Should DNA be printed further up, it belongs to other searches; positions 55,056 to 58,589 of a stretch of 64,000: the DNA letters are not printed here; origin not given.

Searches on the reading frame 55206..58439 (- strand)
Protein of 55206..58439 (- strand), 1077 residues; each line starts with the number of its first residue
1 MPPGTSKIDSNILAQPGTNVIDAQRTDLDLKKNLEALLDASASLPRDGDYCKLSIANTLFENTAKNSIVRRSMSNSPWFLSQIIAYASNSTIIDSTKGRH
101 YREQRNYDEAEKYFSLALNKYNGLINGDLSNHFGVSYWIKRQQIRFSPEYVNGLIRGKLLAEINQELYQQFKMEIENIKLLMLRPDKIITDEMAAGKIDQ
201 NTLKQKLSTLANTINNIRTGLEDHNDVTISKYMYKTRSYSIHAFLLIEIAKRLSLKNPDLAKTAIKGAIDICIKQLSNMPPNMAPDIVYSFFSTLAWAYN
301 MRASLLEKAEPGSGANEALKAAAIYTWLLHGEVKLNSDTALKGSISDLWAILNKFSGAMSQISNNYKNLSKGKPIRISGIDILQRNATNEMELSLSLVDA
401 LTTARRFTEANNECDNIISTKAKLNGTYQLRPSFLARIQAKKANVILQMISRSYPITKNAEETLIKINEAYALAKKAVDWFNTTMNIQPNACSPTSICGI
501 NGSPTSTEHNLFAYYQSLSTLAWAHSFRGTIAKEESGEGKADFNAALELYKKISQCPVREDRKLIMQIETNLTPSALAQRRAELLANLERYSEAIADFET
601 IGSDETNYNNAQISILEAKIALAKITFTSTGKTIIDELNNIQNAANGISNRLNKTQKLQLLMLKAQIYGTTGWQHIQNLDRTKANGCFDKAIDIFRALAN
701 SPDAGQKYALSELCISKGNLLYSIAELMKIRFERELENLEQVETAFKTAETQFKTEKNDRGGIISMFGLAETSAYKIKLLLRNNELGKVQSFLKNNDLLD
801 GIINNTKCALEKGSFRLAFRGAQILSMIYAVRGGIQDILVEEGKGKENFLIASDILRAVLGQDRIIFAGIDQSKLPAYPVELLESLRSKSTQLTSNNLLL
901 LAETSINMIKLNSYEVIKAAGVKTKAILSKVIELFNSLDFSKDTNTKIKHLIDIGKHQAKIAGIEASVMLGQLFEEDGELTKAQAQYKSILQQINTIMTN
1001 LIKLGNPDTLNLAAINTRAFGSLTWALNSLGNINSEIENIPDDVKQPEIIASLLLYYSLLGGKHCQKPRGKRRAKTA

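Call 5: search_protein_families(library=pfam, proteins=[window:55206-58439:-], max_evalue=0.1)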
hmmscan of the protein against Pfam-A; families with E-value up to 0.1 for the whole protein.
window:55206-58439:- (1077 aa): 8 families
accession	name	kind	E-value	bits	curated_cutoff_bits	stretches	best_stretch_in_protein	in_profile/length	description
PF07719.23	TPR_2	-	6e-07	29.6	27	1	97-121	7-31/34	Tetratricopeptide repeat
PF13424.12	TPR_12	-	3.7e-05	24.3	30.1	0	95-126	7-38/77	Tetratricopeptide repeat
PF00515.34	TPR_1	-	0.0017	18.5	27.8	0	97-118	7-28/34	Tetratricopeptide repeat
PF13181.12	TPR_8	-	0.0076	16.8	25.7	0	98-118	8-28/34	Tetratricopeptide repeat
PF13432.12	TPR_16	-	0.018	16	32.7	0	97-116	3-56/65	Tetratricopeptide repeat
PF13428.12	TPR_14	-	0.023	15.8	23.5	0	98-122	8-32/44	Tetratricopeptide repeat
PF14938.12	SNAP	-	0.035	14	25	0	574-615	154-195/282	Soluble NSF attachment protein, SNAP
PF22256.2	BDI_1685-like_C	-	0.1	12.9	27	0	966-994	81-109/192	BDI_1685-like, C-terminal domain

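Call 6: search_protein_families(library=ncbifam, proteins=[window:55206-58439:-], max_evalue=0.1)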
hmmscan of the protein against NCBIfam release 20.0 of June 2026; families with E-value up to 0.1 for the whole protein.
window:55206-58439:- (1077 aa): 2 families
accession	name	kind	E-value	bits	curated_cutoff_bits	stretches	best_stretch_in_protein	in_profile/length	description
TIGR02795.1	tol_pal_ybgF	equivalog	0.0035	17.9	90.1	0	433-462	85-114/119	tol-pal system protein YbgF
NF008753.0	PRK11788.1-1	equivalog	0.08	12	395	0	959-1001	209-251/389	lipopolysaccharide assembly protein LapB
